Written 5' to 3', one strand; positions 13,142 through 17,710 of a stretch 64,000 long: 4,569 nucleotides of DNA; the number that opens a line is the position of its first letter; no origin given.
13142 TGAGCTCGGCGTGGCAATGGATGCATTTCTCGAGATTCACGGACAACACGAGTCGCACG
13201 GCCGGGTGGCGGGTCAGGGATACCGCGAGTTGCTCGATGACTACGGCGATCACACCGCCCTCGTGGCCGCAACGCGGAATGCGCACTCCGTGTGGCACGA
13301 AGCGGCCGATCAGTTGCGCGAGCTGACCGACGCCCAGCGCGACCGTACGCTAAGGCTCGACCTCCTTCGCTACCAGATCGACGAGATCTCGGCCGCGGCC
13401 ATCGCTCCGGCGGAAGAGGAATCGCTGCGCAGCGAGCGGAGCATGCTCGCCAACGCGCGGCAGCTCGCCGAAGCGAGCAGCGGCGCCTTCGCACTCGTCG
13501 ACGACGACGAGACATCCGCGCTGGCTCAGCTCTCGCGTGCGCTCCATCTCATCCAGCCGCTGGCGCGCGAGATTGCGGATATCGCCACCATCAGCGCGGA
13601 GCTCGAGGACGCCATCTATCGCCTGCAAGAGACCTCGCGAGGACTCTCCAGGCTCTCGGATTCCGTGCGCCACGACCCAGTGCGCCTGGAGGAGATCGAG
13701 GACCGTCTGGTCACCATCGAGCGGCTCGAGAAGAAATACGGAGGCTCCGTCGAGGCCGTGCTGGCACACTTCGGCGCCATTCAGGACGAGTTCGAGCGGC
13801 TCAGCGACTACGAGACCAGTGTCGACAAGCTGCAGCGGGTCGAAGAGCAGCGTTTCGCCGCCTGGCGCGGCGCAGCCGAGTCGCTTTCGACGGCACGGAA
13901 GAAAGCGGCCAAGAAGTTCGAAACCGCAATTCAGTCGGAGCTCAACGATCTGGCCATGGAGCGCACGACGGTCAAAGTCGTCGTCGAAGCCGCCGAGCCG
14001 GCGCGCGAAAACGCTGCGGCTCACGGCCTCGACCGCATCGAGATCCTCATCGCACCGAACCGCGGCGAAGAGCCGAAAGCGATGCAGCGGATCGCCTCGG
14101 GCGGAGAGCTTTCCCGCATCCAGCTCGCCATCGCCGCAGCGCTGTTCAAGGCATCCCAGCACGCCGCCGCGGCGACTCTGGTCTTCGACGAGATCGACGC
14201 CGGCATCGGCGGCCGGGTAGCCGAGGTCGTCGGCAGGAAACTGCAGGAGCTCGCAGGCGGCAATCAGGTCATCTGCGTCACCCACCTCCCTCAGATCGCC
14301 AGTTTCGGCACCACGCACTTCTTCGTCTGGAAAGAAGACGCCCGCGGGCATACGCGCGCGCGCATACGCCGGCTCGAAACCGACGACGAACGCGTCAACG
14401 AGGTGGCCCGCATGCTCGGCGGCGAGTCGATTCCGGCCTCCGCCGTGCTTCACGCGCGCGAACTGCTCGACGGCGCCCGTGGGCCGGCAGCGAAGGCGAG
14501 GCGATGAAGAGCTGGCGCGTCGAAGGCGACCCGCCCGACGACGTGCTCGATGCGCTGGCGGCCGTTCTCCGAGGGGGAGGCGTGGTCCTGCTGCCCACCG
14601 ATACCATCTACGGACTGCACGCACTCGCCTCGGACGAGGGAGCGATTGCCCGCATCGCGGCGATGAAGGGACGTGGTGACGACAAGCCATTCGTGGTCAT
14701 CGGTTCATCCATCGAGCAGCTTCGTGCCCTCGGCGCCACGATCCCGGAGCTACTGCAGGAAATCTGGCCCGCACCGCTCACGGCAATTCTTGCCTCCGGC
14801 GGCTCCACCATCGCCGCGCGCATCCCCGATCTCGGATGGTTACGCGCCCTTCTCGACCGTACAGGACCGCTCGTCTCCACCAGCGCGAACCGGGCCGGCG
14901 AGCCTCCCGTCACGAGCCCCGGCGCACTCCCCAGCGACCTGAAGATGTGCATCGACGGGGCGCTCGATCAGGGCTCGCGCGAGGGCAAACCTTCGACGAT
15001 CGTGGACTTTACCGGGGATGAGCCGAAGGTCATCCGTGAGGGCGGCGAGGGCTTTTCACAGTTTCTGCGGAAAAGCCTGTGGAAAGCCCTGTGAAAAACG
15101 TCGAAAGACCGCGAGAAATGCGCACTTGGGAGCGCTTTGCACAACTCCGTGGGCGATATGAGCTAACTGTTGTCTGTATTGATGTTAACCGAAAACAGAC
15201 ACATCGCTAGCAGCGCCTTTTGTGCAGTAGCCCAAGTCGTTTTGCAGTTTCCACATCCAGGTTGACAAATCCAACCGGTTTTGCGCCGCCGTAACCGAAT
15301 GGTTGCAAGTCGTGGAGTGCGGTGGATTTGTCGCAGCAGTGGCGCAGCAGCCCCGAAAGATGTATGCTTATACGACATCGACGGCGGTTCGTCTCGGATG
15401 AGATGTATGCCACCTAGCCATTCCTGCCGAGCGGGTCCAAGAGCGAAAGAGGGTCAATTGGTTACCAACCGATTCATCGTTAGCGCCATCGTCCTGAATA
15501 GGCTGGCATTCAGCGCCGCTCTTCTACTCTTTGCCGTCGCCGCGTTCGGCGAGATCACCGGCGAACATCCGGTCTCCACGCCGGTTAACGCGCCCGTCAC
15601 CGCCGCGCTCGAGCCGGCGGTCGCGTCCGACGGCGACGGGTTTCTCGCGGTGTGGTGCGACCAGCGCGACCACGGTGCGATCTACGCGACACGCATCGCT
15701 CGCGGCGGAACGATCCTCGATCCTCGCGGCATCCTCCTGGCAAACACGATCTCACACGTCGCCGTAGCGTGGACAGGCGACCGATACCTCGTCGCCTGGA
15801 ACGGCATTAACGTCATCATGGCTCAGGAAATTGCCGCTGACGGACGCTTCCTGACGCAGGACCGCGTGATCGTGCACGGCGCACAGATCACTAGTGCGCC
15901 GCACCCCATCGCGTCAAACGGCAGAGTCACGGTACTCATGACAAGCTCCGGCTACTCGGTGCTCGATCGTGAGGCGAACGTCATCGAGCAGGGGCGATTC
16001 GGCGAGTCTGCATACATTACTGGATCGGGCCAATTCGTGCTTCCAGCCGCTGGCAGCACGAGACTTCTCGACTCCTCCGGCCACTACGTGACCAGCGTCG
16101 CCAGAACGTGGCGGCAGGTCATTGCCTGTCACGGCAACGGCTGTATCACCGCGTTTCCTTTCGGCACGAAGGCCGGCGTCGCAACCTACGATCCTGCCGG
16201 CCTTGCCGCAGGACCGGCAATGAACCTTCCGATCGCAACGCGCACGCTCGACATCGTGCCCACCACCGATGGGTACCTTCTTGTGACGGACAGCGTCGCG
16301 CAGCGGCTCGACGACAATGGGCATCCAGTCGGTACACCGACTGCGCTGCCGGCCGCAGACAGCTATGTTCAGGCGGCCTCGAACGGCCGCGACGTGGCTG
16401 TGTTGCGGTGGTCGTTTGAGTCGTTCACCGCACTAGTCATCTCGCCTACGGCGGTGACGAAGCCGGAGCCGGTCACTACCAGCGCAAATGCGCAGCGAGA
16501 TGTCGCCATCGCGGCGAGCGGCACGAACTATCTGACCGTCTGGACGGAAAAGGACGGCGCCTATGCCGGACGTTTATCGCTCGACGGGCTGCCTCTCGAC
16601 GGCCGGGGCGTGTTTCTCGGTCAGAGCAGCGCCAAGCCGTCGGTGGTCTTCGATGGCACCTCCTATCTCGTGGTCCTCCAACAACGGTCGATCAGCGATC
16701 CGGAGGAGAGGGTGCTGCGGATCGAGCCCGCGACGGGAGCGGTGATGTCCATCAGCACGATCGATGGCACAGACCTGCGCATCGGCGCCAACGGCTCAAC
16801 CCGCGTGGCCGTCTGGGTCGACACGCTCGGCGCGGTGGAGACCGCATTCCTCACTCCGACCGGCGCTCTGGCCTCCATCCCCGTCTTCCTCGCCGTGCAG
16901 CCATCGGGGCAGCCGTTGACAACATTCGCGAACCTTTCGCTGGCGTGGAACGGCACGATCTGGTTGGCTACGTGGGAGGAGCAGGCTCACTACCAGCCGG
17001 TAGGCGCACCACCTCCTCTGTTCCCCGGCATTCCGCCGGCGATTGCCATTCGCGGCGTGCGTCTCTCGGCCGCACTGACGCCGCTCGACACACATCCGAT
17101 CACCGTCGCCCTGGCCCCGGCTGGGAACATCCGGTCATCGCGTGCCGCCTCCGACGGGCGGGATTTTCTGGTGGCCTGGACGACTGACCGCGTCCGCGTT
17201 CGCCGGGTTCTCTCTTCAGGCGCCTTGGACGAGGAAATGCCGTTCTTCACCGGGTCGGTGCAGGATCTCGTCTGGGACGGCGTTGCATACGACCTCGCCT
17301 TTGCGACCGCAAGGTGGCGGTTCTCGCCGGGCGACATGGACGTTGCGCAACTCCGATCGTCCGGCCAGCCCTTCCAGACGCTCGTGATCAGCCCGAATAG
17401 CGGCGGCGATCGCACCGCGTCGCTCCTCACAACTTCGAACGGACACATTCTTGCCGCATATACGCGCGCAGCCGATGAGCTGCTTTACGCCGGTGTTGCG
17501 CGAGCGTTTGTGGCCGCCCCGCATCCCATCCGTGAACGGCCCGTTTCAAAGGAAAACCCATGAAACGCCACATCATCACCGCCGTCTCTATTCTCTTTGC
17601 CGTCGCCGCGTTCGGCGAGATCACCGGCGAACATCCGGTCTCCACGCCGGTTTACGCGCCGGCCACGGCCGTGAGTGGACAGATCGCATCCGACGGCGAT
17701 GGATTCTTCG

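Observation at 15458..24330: Tandem array of four paralogous large secreted repeat proteins plus a 5' gene fragment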

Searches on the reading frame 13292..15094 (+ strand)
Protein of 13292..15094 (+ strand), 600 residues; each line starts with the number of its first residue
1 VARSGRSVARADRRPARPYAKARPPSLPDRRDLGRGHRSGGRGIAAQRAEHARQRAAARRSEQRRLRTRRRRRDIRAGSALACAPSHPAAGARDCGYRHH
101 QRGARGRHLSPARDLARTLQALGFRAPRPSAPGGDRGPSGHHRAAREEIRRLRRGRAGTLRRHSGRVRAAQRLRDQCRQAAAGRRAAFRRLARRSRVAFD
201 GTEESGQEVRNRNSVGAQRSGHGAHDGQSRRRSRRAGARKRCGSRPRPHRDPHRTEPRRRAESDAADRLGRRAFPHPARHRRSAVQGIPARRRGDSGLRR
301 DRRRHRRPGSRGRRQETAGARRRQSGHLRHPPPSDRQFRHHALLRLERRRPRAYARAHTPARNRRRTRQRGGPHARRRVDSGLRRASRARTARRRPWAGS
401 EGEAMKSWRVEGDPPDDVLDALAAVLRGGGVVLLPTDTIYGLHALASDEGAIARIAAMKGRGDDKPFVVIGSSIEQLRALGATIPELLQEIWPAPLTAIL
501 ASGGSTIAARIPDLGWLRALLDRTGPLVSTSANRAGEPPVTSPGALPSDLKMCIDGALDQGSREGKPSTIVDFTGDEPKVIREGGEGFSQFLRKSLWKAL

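Call 12: search_protein_families(library=pfam, proteins=[window:13292-15094:+], max_evalue=0.001)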
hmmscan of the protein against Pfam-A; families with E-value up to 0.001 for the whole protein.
window:13292-15094:+ (600 aa): 1 family
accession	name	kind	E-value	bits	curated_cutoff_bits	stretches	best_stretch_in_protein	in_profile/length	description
PF01300.24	Sua5_yciO_yrdC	-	2.1e-38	132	25.1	1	425-584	2-178/178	Telomere recombination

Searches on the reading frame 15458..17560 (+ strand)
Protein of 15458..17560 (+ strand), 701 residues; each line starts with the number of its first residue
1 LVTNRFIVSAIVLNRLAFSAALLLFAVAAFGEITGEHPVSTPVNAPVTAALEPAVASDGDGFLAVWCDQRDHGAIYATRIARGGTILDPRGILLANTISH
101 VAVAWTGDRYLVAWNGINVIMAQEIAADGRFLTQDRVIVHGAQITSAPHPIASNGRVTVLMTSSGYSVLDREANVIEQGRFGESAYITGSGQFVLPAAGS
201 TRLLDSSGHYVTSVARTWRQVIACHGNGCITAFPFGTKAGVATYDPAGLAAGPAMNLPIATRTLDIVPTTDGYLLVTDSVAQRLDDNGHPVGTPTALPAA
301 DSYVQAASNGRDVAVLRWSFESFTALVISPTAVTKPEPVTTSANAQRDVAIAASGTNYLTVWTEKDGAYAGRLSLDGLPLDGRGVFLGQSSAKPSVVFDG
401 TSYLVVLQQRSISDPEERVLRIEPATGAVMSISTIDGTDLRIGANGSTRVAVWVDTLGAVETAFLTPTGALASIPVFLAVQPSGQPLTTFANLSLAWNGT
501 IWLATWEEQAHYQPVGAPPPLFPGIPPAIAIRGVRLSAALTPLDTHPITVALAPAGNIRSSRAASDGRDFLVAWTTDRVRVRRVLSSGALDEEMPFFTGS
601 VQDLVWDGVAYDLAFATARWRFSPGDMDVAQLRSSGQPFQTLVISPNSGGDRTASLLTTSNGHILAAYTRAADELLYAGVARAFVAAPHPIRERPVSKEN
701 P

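Call 7: search_protein_families(library=pfam, proteins=[window:15458-17560:+], max_evalue=1)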
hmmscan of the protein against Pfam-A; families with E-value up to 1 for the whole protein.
window:15458-17560:+ (701 aa): 0 families

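Call 8: search_protein_families(library=ncbifam, proteins=[window:15458-17560:+], max_evalue=1)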
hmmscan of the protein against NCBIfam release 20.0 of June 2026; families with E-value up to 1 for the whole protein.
window:15458-17560:+ (701 aa): 1 family
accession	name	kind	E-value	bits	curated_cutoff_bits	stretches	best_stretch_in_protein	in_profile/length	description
TIGR03054.2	photo_alph_chp1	equivalog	0.068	13.4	55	0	14-66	6-58/138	photosynthetic complex assembly protein PuhC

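Call 79: search_protein_families(library=phrogs, proteins=[window:15458-17560:+], max_evalue=0.01)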
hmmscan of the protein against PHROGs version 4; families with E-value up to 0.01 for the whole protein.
window:15458-17560:+ (701 aa): 1 family
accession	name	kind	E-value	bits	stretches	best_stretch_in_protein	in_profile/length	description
phrog_36457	-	unknown function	0.0075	17.4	0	192-231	38-79/120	-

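Call 80: search_protein_families(library=padloc, proteins=[window:15458-17560:+], max_evalue=0.01)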
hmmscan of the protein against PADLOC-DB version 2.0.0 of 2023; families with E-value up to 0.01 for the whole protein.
window:15458-17560:+ (701 aa): 0 families
